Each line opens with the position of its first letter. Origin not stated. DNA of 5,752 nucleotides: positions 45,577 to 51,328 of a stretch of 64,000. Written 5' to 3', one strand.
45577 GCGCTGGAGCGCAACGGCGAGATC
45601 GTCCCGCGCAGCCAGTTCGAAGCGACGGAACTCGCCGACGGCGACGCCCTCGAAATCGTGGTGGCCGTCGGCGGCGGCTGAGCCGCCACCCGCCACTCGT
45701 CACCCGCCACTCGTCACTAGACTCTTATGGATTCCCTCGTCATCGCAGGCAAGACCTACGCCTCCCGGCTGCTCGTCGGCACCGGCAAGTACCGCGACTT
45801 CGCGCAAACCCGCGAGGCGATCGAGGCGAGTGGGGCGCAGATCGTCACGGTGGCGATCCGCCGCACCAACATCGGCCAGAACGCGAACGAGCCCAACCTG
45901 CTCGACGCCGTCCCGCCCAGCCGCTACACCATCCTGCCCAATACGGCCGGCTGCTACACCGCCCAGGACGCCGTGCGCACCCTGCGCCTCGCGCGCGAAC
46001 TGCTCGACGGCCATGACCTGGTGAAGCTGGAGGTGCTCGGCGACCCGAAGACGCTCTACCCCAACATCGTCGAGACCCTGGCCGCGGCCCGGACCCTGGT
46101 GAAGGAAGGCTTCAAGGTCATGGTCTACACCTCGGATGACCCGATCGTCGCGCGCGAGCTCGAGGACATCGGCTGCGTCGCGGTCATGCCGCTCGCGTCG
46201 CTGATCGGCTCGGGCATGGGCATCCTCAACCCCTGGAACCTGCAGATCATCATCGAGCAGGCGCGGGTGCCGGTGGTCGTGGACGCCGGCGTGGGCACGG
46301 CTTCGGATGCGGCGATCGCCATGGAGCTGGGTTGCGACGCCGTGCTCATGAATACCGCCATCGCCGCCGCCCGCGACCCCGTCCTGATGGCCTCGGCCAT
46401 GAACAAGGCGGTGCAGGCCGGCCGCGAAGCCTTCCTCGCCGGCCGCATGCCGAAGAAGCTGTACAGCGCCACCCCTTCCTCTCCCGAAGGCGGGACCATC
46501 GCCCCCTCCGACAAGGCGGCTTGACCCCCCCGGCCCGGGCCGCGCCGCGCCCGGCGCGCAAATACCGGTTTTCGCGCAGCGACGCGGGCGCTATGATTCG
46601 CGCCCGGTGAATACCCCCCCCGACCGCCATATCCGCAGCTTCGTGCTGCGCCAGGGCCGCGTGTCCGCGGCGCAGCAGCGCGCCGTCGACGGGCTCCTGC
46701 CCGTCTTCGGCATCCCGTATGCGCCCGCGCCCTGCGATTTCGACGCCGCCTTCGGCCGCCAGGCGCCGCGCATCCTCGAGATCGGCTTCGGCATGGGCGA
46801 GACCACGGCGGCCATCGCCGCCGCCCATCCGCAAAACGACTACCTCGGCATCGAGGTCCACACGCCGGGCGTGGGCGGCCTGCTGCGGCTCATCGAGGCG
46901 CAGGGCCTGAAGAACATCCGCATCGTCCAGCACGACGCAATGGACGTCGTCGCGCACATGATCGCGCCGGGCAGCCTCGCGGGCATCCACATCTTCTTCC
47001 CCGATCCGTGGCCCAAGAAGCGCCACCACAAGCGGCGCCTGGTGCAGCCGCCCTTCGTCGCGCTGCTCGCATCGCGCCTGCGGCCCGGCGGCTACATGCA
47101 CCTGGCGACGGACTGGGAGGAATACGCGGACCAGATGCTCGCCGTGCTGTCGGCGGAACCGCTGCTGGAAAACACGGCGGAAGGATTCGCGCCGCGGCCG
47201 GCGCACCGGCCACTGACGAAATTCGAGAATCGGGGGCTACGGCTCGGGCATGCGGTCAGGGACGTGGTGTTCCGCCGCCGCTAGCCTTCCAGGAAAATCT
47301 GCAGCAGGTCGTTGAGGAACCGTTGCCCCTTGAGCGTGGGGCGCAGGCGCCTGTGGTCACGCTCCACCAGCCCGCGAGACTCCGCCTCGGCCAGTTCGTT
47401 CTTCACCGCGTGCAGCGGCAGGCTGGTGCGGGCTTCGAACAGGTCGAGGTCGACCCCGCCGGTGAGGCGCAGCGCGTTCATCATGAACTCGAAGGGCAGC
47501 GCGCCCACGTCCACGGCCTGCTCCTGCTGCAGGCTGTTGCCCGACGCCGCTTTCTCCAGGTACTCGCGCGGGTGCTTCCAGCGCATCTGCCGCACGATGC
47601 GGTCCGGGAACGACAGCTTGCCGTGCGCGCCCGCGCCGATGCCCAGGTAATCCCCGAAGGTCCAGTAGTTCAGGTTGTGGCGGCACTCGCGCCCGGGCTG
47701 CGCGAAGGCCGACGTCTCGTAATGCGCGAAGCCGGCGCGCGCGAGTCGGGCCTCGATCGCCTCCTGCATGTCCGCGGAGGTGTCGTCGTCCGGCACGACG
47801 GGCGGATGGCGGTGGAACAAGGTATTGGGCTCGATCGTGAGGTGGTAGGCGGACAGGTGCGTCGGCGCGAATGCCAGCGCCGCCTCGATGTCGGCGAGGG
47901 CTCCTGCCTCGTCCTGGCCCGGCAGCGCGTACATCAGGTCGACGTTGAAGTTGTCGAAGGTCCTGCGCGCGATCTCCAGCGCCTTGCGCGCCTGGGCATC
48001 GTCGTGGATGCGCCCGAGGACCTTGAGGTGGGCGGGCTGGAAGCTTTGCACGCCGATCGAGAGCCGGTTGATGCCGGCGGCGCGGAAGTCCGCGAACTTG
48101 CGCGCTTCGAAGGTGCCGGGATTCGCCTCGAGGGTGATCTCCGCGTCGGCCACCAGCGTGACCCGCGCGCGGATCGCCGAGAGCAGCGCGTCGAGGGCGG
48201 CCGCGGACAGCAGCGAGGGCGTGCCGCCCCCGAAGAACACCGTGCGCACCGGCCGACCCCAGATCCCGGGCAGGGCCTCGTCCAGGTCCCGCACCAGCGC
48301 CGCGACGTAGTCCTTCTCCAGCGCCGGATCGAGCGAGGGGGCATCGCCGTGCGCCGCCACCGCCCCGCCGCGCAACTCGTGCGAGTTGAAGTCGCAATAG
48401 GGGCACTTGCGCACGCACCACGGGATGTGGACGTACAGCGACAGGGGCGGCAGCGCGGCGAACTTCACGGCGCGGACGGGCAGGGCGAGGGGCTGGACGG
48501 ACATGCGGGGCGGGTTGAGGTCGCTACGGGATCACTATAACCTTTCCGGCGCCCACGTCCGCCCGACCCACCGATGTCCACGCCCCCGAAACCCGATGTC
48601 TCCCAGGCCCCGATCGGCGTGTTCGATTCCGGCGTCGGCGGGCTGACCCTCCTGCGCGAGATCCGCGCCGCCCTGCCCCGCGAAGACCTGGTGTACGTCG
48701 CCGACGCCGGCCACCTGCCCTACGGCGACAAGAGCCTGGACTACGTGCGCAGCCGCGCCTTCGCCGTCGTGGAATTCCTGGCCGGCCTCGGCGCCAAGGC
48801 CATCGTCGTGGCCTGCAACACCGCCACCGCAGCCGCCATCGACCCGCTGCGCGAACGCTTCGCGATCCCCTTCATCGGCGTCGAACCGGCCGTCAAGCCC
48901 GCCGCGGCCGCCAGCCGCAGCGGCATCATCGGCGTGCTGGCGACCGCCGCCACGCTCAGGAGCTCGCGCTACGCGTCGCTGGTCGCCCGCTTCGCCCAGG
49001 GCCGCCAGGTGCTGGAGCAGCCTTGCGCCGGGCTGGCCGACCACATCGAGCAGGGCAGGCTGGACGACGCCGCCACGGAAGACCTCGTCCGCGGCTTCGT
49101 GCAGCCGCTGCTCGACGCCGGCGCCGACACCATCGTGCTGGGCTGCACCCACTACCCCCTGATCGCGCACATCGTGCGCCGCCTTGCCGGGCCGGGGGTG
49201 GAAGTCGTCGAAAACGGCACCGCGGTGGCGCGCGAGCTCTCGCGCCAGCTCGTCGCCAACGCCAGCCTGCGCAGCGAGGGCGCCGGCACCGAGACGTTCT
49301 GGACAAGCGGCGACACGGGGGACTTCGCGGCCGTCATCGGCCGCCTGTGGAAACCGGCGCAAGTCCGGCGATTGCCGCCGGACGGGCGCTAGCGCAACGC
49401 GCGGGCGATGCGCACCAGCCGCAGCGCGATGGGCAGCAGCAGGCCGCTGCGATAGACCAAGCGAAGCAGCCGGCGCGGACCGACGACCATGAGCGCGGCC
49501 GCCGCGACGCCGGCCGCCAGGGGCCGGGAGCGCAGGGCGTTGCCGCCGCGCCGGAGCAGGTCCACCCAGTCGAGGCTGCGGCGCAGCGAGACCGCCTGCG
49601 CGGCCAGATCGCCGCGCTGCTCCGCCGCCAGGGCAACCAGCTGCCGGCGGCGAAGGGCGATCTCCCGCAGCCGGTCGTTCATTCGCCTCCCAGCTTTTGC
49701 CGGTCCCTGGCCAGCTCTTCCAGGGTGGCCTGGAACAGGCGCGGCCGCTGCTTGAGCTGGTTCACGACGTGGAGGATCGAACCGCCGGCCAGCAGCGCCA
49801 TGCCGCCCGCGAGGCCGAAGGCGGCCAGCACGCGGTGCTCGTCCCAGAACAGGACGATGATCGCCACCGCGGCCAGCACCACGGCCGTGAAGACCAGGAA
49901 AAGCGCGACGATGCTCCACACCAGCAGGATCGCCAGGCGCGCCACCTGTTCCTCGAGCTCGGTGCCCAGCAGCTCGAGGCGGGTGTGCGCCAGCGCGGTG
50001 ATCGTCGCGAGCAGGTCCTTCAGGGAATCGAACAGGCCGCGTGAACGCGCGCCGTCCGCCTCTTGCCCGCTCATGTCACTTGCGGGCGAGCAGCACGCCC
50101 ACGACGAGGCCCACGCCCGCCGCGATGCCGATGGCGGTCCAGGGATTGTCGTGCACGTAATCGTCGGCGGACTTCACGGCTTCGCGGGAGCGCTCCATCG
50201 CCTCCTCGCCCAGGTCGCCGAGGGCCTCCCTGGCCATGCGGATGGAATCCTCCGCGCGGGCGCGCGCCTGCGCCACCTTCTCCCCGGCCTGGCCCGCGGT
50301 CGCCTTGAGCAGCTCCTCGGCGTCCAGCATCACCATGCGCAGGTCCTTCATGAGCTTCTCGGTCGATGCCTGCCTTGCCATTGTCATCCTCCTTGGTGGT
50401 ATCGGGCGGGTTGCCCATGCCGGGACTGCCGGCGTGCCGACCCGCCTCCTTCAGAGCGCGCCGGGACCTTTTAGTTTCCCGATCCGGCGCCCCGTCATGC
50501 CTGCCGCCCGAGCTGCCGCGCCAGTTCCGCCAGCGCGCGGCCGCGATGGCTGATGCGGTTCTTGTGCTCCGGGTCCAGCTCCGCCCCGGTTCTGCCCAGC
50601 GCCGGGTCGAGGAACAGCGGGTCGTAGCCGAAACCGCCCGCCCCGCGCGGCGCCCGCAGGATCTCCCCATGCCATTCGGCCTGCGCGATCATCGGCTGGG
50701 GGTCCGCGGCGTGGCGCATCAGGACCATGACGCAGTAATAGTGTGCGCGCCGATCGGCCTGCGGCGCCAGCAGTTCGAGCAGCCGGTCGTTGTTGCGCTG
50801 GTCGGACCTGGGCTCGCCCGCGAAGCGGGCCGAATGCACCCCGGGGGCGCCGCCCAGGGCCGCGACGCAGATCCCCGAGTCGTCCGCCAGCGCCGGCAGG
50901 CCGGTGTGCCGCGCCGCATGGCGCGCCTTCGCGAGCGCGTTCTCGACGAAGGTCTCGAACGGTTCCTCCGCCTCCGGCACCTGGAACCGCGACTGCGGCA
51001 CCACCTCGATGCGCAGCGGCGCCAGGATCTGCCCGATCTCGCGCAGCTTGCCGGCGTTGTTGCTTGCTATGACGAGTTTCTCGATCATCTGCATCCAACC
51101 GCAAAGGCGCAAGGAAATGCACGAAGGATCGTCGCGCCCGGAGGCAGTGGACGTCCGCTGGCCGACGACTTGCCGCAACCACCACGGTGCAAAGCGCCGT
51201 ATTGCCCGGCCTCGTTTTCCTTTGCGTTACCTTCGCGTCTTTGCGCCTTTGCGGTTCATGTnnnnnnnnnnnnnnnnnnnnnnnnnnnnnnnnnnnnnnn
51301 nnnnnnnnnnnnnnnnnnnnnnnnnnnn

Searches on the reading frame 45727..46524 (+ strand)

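Call 22: search_protein_families(library=pfam, proteins=[window:45727-46524:+], max_evalue=0.00001)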
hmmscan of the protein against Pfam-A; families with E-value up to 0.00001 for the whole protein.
window:45727-46524:+ (265 aa): 1 family
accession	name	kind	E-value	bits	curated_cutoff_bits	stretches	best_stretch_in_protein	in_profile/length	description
PF05690.20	ThiG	-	4.1e-111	370.7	23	1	6-253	2-247/247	Thiazole biosynthesis protein ThiG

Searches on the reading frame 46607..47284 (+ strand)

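Call 22: search_protein_families(library=pfam, proteins=[window:46607-47284:+], max_evalue=0.00001)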
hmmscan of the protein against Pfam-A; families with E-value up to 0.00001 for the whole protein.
window:46607-47284:+ (225 aa): 1 family
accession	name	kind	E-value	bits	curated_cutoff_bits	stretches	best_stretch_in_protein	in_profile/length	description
PF02390.23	Methyltransf_4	-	5.2e-58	195.8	24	1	52-218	1-171/173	Putative methyltransferase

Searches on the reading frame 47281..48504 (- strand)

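Call 22: search_protein_families(library=pfam, proteins=[window:47281-48504:-], max_evalue=0.00001)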
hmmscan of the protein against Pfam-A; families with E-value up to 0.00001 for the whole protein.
window:47281-48504:- (407 aa): 2 families
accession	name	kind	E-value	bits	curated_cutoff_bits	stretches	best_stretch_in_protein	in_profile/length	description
PF04055.27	Radical_SAM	-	9.4e-25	88.1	29.5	1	24-200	1-157/166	Radical SAM superfamily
PF06969.22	HemN_C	-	3e-15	56.5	24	1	337-396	7-67/67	HemN C-terminal domain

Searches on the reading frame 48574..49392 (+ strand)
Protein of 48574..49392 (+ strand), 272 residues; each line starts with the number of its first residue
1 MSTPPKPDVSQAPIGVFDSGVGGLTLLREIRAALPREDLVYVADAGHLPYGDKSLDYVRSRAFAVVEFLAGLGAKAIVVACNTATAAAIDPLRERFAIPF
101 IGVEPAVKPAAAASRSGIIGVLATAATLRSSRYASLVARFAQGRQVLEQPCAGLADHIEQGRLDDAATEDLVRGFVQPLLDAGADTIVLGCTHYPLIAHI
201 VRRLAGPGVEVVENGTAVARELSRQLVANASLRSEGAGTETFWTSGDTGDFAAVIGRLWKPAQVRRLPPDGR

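Call 22: search_protein_families(library=pfam, proteins=[window:48574-49392:+], max_evalue=0.00001)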
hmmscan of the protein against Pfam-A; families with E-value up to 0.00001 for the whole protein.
window:48574-49392:+ (272 aa): 1 family
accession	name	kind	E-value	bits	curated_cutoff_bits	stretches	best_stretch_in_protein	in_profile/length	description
PF01177.27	Asp_Glu_race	-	2e-24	87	31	1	27-221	17-210/211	Asp/Glu/Hydantoin racemase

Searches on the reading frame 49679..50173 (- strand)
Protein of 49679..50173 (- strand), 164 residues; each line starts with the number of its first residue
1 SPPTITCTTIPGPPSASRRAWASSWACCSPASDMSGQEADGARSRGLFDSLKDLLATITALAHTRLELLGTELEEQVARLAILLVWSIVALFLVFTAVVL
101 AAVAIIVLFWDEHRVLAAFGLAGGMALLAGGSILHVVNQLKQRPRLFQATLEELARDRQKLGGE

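Call 22: search_protein_families(library=pfam, proteins=[window:49679-50173:-], max_evalue=0.00001)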
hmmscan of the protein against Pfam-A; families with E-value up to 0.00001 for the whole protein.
window:49679-50173:- (164 aa): 1 family
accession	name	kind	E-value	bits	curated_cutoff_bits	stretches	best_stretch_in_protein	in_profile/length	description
PF07332.16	Phage_holin_3_6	-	1.2e-19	70.9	28.4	1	49-160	2-114/116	Putative Actinobacterial Holin-X, holin superfamily III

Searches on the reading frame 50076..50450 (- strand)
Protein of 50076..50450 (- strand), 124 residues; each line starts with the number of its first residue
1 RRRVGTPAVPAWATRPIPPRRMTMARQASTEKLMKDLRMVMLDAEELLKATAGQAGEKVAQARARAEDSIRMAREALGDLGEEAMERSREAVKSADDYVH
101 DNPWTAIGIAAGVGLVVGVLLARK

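Call 24: search_protein_families(library=pfam, proteins=[window:50076-50450:-], max_evalue=0.00001)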
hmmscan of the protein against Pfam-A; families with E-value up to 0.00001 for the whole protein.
window:50076-50450:- (124 aa): 2 families
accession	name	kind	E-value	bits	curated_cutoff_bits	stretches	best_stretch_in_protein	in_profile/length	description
PF19029.5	DUF883_C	-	1e-17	63.9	27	1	95-124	1-30/30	DUF883 C-terminal glycine zipper region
PF05957.18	DUF883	-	9.2e-13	48.3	25.4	1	31-82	1-52/53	DUF883 N-terminal domain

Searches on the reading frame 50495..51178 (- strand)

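Call 22: search_protein_families(library=pfam, proteins=[window:50495-51178:-], max_evalue=0.00001)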
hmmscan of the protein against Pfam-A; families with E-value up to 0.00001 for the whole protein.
window:50495-51178:- (227 aa): 1 family
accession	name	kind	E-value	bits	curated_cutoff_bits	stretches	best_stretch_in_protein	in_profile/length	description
PF01725.21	Ham1p_like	-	1.8e-63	214.2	22.5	1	35-221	1-185/186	Ham1 family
